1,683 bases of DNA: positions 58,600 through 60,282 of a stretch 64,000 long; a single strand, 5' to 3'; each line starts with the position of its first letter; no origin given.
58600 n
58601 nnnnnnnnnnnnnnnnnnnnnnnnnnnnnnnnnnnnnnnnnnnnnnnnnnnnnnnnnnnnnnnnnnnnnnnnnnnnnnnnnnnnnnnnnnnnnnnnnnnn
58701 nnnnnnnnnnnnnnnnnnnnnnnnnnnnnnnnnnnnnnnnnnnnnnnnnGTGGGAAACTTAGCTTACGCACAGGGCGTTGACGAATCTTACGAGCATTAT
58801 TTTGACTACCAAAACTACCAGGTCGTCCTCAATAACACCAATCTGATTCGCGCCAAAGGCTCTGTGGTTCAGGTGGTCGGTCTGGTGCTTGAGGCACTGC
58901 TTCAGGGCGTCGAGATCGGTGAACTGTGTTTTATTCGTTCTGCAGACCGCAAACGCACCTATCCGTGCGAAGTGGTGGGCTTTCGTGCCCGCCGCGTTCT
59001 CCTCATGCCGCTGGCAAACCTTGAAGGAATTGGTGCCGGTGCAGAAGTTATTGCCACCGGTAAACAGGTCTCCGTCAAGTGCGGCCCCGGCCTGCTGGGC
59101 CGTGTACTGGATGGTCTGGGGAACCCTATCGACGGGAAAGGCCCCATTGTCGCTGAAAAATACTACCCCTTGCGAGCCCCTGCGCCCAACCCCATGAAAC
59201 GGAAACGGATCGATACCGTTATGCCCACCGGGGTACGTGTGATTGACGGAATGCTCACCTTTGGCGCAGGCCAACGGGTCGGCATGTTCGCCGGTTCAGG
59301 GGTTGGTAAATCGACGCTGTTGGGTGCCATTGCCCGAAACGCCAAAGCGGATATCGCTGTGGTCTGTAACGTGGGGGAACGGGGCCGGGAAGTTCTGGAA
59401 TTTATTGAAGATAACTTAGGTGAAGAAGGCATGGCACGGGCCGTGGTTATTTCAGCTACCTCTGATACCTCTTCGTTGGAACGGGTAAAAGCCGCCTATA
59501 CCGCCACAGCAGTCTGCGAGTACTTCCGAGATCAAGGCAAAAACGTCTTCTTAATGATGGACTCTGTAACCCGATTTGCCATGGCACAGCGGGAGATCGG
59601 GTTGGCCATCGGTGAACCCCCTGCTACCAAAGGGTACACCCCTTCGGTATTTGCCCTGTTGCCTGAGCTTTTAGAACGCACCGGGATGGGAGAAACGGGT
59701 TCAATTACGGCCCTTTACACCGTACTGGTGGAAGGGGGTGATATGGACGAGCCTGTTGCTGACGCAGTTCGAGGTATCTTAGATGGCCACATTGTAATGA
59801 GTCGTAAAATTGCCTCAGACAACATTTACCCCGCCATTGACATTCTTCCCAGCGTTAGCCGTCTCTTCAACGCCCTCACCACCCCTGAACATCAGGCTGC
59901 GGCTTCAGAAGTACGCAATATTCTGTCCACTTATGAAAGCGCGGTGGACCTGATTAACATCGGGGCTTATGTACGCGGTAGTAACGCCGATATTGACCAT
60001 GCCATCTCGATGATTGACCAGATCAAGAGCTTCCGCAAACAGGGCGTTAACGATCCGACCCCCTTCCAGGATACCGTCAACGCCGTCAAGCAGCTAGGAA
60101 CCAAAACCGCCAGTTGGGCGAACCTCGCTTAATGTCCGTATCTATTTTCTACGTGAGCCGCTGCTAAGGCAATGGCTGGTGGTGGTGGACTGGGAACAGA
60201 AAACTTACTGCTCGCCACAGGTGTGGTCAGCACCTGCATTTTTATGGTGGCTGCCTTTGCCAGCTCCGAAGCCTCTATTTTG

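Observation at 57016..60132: Orphan FliH-FliI (type III secretion ATPase complex) pair with a giant acidic FliH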

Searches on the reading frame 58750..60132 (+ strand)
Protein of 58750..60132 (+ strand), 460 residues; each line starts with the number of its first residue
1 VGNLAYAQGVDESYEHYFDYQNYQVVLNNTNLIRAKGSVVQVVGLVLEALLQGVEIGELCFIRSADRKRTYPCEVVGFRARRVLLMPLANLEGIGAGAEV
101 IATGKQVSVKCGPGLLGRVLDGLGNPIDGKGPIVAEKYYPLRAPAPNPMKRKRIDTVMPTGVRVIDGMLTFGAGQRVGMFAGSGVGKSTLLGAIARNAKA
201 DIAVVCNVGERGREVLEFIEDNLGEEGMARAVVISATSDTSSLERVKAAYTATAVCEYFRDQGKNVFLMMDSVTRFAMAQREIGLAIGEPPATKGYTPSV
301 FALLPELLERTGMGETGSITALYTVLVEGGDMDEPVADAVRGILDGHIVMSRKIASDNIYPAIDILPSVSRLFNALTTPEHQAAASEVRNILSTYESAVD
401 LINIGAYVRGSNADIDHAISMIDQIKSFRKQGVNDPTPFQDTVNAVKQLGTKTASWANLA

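Call 3: search_protein_families(library=pfam, proteins=[window:58750-60132:+], max_evalue=0.01)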
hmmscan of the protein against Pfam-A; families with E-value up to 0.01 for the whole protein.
window:58750-60132:+ (460 aa): 5 families
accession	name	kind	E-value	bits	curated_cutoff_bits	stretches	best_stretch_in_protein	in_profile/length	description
PF00006.31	ATP-synt_ab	-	7.6e-86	287.6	29.5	1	161-370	1-213/213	ATP synthase alpha/beta family, nucleotide-binding domain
PF18269.6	T3SS_ATPase_C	-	2e-24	85.7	22.7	1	377-447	1-71/72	T3SS EscN ATPase C-terminal domain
PF02874.29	ATP-synt_ab_N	-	1.1e-05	26.3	20.9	1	39-104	1-69/69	ATP synthase alpha/beta family, beta-barrel domain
PF00005.33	ABC_tran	-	0.0024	18.9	25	1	169-200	6-37/137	ABC transporter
PF03193.22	RsgA_GTPase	-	0.0071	16.6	30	0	176-213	107-145/174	RsgA GTPase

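Call 4: search_protein_families(library=ncbifam, proteins=[window:58750-60132:+], max_evalue=0.01)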
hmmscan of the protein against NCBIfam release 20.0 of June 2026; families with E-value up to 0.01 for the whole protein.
window:58750-60132:+ (460 aa): 37 families (the best 25 are shown)
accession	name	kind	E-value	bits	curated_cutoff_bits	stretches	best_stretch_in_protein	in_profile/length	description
TIGR03497.1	FliI_clade2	equivalog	9.9e-181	601.2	629.8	1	37-448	1-411/413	flagellar protein export ATPase FliI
TIGR01026.1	fliI_yscN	subfamily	1.3e-178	594.2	379.5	1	21-449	9-438/440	FliI/YscN family ATPase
TIGR02546.1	III_secr_ATP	equivalog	4.8e-175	582.3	604.75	1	33-449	3-421/423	type III secretion system ATPase SctN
NF005391.0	PRK06936.1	equivalog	4.9e-173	576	657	1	23-449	11-437/439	type III secretion system ATPase SctN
TIGR03496.1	FliI_clade1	equivalog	3.2e-171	569.7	619.1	1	37-448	1-413/414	flagellar protein export ATPase FliI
TIGR03498.1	FliI_clade3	equivalog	1.8e-161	537.5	587.45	1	37-448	1-416/418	flagellar protein export ATPase FliI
NF006575.0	PRK09099.1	subfamily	1.7e-160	534.6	706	1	27-449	18-440/443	type III secretion system ATPase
NF005295.0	PRK06820.1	equivalog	5.7e-145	483.6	690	1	30-448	24-437/440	EscN/YscN/HrcN family type III secretion system ATPase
NF005535.1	PRK07196.1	equivalog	9.8e-136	453.2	715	1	24-449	8-433/434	flagellar protein export ATPase FliI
NF006290.1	PRK08472.1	equivalog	4.6e-134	447.5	644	1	25-449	8-432/433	flagellar protein export ATPase FliI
NF006012.0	PRK08149.1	equivalog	8.2e-123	410.5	594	1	30-448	4-428/431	type III secretion system ATPase SctN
NF005765.0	PRK07594.1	equivalog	2.9e-121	405.2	715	1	33-450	19-431/433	EscN/YscN/HrcN family type III secretion system ATPase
NF004578.0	PRK05922.1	equivalog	1.6e-100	336.9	604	1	25-449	9-430/434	type III secretion system ATPase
NF040574.1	T3SS_ATP_VscN2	exception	1.8e-67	228.1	750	1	56-447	26-414/420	type III secretion system ATPase VscN2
TIGR01039.1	atpD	equivalog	3.9e-57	194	462.85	1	36-414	2-389/462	F0F1 ATP synthase subunit beta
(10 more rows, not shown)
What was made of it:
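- On FliI/YscN-family type III export ATPase (TIGR01026): 594.2 bits against a cut-off of 379.5 (call 4).
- On Flagellar FliI (as opposed to injectisome SctN): FliI_clade2 601.2 against 629.8; clade1 569.7 against 619.1; clade3 537.5 against 587.45 (call 4).
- On Injectisome SctN: TIGR02546 582.3 against 604.75 (call 4).
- All SctN equivalog cut-offs are missed (call 4).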

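Call 20: search_solved_structures(query=window:58750-60132:+, max_evalue=1e-60)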
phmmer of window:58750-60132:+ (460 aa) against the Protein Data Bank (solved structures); distinct sequences matched with E-value up to 1e-60: 25.
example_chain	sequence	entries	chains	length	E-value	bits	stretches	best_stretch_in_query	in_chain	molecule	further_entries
5b0o_A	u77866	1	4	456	1e-118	400.5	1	23-446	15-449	Flagellum-specific ATP synthase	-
2dpy_A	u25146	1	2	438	3.2e-118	398.9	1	33-446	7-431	Flagellum-specific ATP synthase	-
9e58_A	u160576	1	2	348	1.6e-117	396.6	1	109-449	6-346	Type 3 secretion system ATPase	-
9dmd_A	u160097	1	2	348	1.1e-116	393.8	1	109-449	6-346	Type 3 secretion system ATPase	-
6njo_A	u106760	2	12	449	1.5e-106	360.4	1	29-446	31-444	Translocator EscN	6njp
2obl_A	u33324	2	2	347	3.6e-99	336.1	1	109-446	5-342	EscN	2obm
4nph_A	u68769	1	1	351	8e-96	325.1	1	109-435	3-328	Probable secretion system apparatus ATP synthase SsaN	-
9wd4_A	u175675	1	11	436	9.9e-95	321.5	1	39-450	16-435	Type 3 secretion system ATPase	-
9wf0_A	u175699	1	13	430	1.4e-94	321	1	41-450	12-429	Type 3 secretion system ATPase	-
6rad_A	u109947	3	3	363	3.5e-85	290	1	104-457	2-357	Secretory apparatus ATP synthase (Associated with virulence) | ATP synthase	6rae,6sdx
5ybh_A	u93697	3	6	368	2.8e-77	264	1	100-443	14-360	Probable ATP synthase SpaL/MxiB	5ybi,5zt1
6n73_A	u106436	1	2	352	1.3e-76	261.7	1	109-443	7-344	ATP synthase SpaL/MxiB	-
5swj_A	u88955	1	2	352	1.8e-76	261.3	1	109-443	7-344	Probable ATP synthase SpaL/MxiB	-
6n74_A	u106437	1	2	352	1.8e-76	261.3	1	109-443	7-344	ATP synthase SpaL/MxiB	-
6n76_A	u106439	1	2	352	9.1e-76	259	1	109-443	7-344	ATP synthase SpaL/MxiB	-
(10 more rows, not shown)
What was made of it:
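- Call 20: the closest solved relative is Salmonella FliI.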

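Call 22: find_homologous_proteins(query=window:58750-60132:+)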
Query window:58750-60132:+ (460 aa): 8000 proteins with E <= 0.001 among 8000 candidates; the best 120 are listed.
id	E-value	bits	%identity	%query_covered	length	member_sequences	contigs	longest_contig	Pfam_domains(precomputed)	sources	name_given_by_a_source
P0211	1.8e-284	962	94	100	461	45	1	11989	PF18269.7,PF00006.32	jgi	-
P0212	4.8e-283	957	93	100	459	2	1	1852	PF18269.7,PF02874.30,PF00006.32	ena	-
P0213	4.4e-282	954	94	99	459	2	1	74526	PF18269.7,PF02874.30,PF00006.32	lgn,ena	-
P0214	3.5e-267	905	87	100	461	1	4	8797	PF18269.7,PF02874.30,PF00006.32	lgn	-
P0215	6.1e-244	828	80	99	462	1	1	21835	PF18269.7,PF02874.30,PF00006.32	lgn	-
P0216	6.3e-244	828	82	97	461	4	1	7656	PF18269.7,PF00006.32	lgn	-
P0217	2.5e-243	826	82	97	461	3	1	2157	PF18269.7,PF02874.30,PF00006.32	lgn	-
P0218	4.3e-243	825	82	97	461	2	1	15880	PF18269.7,PF02874.30,PF00006.32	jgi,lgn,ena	-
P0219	7.2e-243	825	81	97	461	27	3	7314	PF18269.7,PF00006.32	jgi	jgi:flagellum-specific ATP synthase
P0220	2.2e-242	823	80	100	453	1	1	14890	PF18269.7,PF02874.30,PF00006.32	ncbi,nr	ncbi:MAG: FliI/YscN family ATPase [Candidatus Sericytochromatia bacterium]|nr:FliI/YscN family ATPas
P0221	4.4e-240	815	81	97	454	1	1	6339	PF18269.7,PF02874.30,PF00006.32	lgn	-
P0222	2.3e-239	813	80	98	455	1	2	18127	PF18269.7,PF02874.30,PF00006.32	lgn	-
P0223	8.9e-236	801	78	98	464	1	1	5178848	PF18269.7,PF00006.32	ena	-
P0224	2.9e-234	796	79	97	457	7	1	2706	PF18269.7,PF02874.30,PF00006.32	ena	-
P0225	9.0e-234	795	79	98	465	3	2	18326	PF18269.7,PF02874.30,PF00006.32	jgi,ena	-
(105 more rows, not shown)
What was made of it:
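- Call 22: the nearest relatives outside the class (59-62% identity) are all annotated as FliI. Some database names call relatives 'EscN/YscN/HrcN' (call 22).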

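Call 24: find_encoding_contigs(protein=P0223, flank=10000, max_places=1)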
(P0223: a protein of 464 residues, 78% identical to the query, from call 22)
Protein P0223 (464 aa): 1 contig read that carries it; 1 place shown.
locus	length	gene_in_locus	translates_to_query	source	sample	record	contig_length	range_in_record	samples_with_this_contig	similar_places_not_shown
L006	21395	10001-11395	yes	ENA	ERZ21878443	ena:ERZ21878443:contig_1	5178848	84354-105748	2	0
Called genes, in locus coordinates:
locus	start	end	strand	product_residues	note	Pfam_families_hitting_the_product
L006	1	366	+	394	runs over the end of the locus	PF04055:Radical_SAM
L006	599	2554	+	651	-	PF22904:NOMO1-like_2nd (faint), PF25020:TTR_TEN1-4 (faint), PF09430:EMC7_beta-sandw (faint), PF17210:SdrD_B (faint), PF13620:CarboxypepD_reg, PF13715:CarbopepD_reg_2 (weak)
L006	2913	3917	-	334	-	PF04389:Peptidase_M28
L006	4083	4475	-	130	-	PF01894:YjbQ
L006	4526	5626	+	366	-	-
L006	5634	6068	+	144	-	PF00892:EamA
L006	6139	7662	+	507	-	-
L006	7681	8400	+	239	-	PF08241:Methyltransf_11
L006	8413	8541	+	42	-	-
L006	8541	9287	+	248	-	PF08241:Methyltransf_11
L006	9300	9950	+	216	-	PF12895:ANAPC3 (faint), PF07719:TPR_2 (faint), PF14559:TPR_19 (faint)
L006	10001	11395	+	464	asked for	PF00006:ATP-synt_ab, PF18269:T3SS_ATPase_C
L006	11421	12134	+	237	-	PF03808:Glyco_tran_WecG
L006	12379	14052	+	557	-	PF01609:DDE_Tnp_1, PF13701:DDE_Tnp_1_4 (faint)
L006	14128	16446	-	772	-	PF16927:HisKA_7TM, PF00989:PAS, PF08448:PAS_4, PF13426:PAS_9, PF00512:HisKA, PF02518:HATPase_c, PF00072:Response_reg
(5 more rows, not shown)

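Call 66: search_dna_similar(query=window:58750-60132:+, collection=plasmids, mode=protein, max_rows=40, rows=spread)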
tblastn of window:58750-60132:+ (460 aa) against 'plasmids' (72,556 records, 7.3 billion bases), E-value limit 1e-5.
Records with a match: 807; places in all: 1164; records where one place covers at least 80% of the query: 692.
Best place of each record, by identity: <60% 807.
By first word of the organism name: Ralstonia 137; Shigella 103; Yersinia 93; Rhizobium 53; Escherichia 31; Azospirillum 30; Sinorhizobium 27; Aeromonas 21; Bradyrhizobium 18; Salmonella 15; and 113 more.
By predicted mobility (MOB-suite, as given by PLSDB): non-mobilizable 343; mobilizable 293; conjugative 171.
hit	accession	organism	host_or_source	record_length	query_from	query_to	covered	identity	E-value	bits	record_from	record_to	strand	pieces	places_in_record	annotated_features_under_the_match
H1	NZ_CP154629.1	Acetoanaerobium noterae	cell culture,Sludge of a digestion ...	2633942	19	447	93%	55.5%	3e-147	471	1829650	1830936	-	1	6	none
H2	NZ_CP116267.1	Aeromonas salmonicida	Fish,Bacteria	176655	13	456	97%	49.8%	8e-138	444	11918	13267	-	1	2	ascN: SctN family type III secretion system ATPase AscN | ascO: type III secretion system central stalk protein AscO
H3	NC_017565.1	Yersinia enterocolitica subsp. palearctica Y11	-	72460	17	449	94%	50.0%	1e-137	444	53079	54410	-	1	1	yscN: SctN family type III secretion system ATPase YscN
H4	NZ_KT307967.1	Yersinia pseudotuberculosis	Homo sapiens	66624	17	449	94%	49.8%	3e-137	442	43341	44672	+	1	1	yscN: SctN family type III secretion system ATPase YscN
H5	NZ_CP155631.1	Yersinia pestis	Marmot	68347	17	449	94%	49.8%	3e-137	442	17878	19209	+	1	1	yscN: SctN family type III secretion system ATPase YscN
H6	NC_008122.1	Yersinia pestis Antiqua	-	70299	17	449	94%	49.8%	3e-137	442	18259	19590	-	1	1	yscN: SctN family type III secretion system ATPase YscN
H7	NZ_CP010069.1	Yersinia pseudotuberculosis str. PA3606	Homo sapiens,human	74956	17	449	94%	49.8%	5e-137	442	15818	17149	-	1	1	yscN: SctN family type III secretion system ATPase YscN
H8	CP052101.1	Ralstonia solanacearum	tomato,cell culture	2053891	16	435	91%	51.0%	7e-125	407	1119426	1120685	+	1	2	none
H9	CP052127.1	Ralstonia solanacearum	tomato,cell culture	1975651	16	435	91%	50.7%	2e-124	406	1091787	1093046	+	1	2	sctN: type III secretion system ATPase SctN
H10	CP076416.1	Ralstonia solanacearum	tobacco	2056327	16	435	91%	50.7%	2e-124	405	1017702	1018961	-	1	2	sctN: type III secretion system ATPase SctN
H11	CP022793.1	Ralstonia solanacearum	Solanum tuberosum,single cell,Potato ...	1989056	16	435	91%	50.7%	3e-124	405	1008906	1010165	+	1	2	EscN/YscN/HrcN family type III secretion system ATPase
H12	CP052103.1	Ralstonia solanacearum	tomato,cell culture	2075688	16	435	91%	50.7%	3e-124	405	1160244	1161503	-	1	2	sctN: type III secretion system ATPase SctN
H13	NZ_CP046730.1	Ralstonia syzygii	tobacco,cell culture,leaf veins ...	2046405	16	435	91%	50.7%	7e-124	404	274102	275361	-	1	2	none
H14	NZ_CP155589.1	Ralstonia solanacearum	Musa sp.,cell culture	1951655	16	435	91%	50.0%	1e-122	400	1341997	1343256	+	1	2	none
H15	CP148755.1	Salmonella enterica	Pig,single cell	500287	22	446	92%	48.4%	9e-118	386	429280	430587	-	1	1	fliI: flagellar protein export ATPase FliI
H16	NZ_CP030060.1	Bradyrhizobium sp. CCBAU 53351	Arachis hypogaea,Microbe,nodule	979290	36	449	90%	49.0%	2e-126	411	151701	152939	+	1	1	sctN: type III secretion system ATPase SctN | hypothetical protein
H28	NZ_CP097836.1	Shigella flexneri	Homo sapiens,stool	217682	16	431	90%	39.0%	3e-80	278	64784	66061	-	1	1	spaL: type III secretion system ATPase SpaL | spa15: type III secretion system chaperone Spa15/SpaK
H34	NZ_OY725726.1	Monoglobus pectinilyticus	-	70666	37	404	80%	31.4%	3e-46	179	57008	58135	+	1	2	atpD: F0F1 ATP synthase subunit beta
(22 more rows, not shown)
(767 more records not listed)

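Call 67: get_annotated_region(hit=H3, flank=200)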
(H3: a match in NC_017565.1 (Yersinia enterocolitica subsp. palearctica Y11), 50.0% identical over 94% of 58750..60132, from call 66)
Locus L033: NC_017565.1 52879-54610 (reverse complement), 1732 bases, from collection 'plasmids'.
description: Yersinia enterocolitica subsp. palearctica Y11 plasmid pYV03, complete sequence
organism: Yersinia enterocolitica subsp. palearctica Y11 (NCBI taxid 930944)
taxonomy: Bacteria; Pseudomonadota; Gammaproteobacteria; Enterobacterales; Yersiniaceae; Yersinia; Yersinia enterocolitica; Yersinia enterocolitica subsp. palearctica Y11
host: -; source: -; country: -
typing (MOB-suite, as given by PLSDB): mobilizable; replicon IncFII,rep_cluster_2203,rep_cluster_645; relaxase MOBF
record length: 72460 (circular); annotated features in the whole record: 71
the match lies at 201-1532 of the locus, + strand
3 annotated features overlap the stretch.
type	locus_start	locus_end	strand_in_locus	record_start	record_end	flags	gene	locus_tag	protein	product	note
CDS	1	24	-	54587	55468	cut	yopN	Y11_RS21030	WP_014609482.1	SctW family type III secretion system gatekeeper subunit YopN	-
CDS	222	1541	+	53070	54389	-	yscN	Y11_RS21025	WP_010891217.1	SctN family type III secretion system ATPase YscN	-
CDS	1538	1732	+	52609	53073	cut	yscO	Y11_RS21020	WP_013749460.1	type III secretion system central stalk protein YscO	-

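Call 68: get_annotated_region(hit=H9, flank=200)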
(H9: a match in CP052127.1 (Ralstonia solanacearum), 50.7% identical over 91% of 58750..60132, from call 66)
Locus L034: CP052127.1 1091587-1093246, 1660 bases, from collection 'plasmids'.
description: Ralstonia solanacearum strain FJAT1303.F50 plasmid Plas1, complete sequence
organism: Ralstonia solanacearum (NCBI taxid 305)
taxonomy: Bacteria; Pseudomonadota; Betaproteobacteria; Burkholderiales; Burkholderiaceae; Ralstonia; Ralstonia solanacearum
host: -; source: tomato,cell culture; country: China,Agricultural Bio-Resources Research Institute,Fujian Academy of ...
typing (MOB-suite, as given by PLSDB): mobilizable; relaxase MOBP
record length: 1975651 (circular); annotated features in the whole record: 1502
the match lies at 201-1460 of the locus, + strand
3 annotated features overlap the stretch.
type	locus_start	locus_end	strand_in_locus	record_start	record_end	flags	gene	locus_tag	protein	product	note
CDS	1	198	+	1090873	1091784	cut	sctL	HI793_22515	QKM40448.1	type III secretion system stator protein SctL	-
CDS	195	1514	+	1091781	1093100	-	sctN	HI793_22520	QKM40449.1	type III secretion system ATPase SctN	-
CDS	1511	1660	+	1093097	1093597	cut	-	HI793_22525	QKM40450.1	type III secretion protein HrpB7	-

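Call 69: get_annotated_region(hit=H28, flank=200)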
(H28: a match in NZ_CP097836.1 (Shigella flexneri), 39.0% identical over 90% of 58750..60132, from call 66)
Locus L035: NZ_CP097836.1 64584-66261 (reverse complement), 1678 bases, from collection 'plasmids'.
description: Shigella flexneri strain C plasmid unnamed2, complete sequence
organism: Shigella flexneri (NCBI taxid 623)
taxonomy: Bacteria; Pseudomonadota; Gammaproteobacteria; Enterobacterales; Enterobacteriaceae; Shigella; Shigella flexneri
host: -; source: Homo sapiens,stool; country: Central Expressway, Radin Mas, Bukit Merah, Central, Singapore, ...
typing (MOB-suite, as given by PLSDB): mobilizable; replicon IncFIA,IncFIC; relaxase MOBF,MOBF,MOBF,MOBP
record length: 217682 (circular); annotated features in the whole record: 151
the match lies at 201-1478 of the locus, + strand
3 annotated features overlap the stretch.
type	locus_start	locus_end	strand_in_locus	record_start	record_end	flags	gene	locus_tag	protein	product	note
CDS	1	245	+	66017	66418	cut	spa15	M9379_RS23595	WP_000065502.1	type III secretion system chaperone Spa15/SpaK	-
CDS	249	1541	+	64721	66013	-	spaL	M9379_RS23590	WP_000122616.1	type III secretion system ATPase SpaL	-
CDS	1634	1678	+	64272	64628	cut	spa13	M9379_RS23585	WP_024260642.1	type III secretion system protein Spa13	-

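Call 70: get_annotated_region(hit=H16, flank=200)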
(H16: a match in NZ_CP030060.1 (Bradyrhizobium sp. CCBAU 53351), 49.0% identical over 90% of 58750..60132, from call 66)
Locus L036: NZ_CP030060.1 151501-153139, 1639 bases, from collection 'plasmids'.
description: Bradyrhizobium sp. CCBAU 53351 plasmid unnamed, complete sequence
organism: Bradyrhizobium sp. CCBAU 53351 (NCBI taxid 1325114)
taxonomy: Bacteria; Pseudomonadota; Alphaproteobacteria; Hyphomicrobiales; Nitrobacteraceae; Bradyrhizobium; Bradyrhizobium sp. CCBAU 53351
host: -; source: Arachis hypogaea,Microbe,nodule; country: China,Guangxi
typing (MOB-suite, as given by PLSDB): mobilizable; relaxase MOBP
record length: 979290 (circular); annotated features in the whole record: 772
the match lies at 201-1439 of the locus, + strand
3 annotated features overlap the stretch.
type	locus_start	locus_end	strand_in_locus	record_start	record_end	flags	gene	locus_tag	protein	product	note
CDS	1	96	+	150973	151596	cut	sctL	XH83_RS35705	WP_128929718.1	type III secretion system stator protein SctL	GO:0030254 - protein secretion by the type III secretion system [Evidence IEA]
CDS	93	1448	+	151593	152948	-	sctN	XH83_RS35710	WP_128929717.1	type III secretion system ATPase SctN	GO:0030254 - protein secretion by the type III secretion system [Evidence IEA]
CDS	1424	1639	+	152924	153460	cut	-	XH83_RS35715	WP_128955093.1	hypothetical protein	-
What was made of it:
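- Closest known: Injectisome SctL-SctN. Same: Homologous two-gene module. sctL lies immediately upstream of sctN in Ralstonia and Bradyrhizobium (calls 68, 70).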

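Call 71: get_annotated_region(hit=H34, flank=300)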
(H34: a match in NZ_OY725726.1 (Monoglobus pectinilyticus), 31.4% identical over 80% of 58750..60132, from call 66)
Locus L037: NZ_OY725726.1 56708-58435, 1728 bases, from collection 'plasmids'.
description: Monoglobus pectinilyticus strain Ruminococcaceae species TSDC17.2-1.2 plasmid 2, complete sequence
organism: Monoglobus pectinilyticus (NCBI taxid 1981510)
taxonomy: Bacteria; Bacillota; Clostridia; Monoglobales; Monoglobaceae; Monoglobus; Monoglobus pectinilyticus
host: -; source: -; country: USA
typing (MOB-suite, as given by PLSDB): non-mobilizable
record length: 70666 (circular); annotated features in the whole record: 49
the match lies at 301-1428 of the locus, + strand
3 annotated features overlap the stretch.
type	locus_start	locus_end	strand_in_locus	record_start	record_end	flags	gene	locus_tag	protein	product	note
CDS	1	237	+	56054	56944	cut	atpG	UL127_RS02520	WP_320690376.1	ATP synthase F1 subunit gamma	GO:0015986 - proton motive force-driven ATP synthesis [Evidence IEA]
CDS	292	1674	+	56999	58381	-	atpD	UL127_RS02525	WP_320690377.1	F0F1 ATP synthase subunit beta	GO:0015986 - proton motive force-driven ATP synthesis [Evidence IEA]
CDS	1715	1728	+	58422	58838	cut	atpC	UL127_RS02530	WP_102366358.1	ATP synthase F1 subunit epsilon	GO:0015986 - proton motive force-driven ATP synthesis [Evidence IEA]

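Call 72: get_annotated_region(hit=H1, flank=6000)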
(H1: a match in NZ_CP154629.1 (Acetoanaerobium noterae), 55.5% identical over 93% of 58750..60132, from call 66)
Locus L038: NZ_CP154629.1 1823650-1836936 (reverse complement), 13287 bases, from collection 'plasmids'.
description: Acetoanaerobium noterae strain DSL2 plasmid pTPELB2, complete sequence
organism: Acetoanaerobium noterae (NCBI taxid 745369)
taxonomy: Bacteria; Bacillota; Clostridia; Peptostreptococcales; Filifactoraceae; Acetoanaerobium; Acetoanaerobium noterae
host: -; source: cell culture,Sludge of a digestion tower of a wastewater treatment plant; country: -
typing (MOB-suite, as given by PLSDB): non-mobilizable
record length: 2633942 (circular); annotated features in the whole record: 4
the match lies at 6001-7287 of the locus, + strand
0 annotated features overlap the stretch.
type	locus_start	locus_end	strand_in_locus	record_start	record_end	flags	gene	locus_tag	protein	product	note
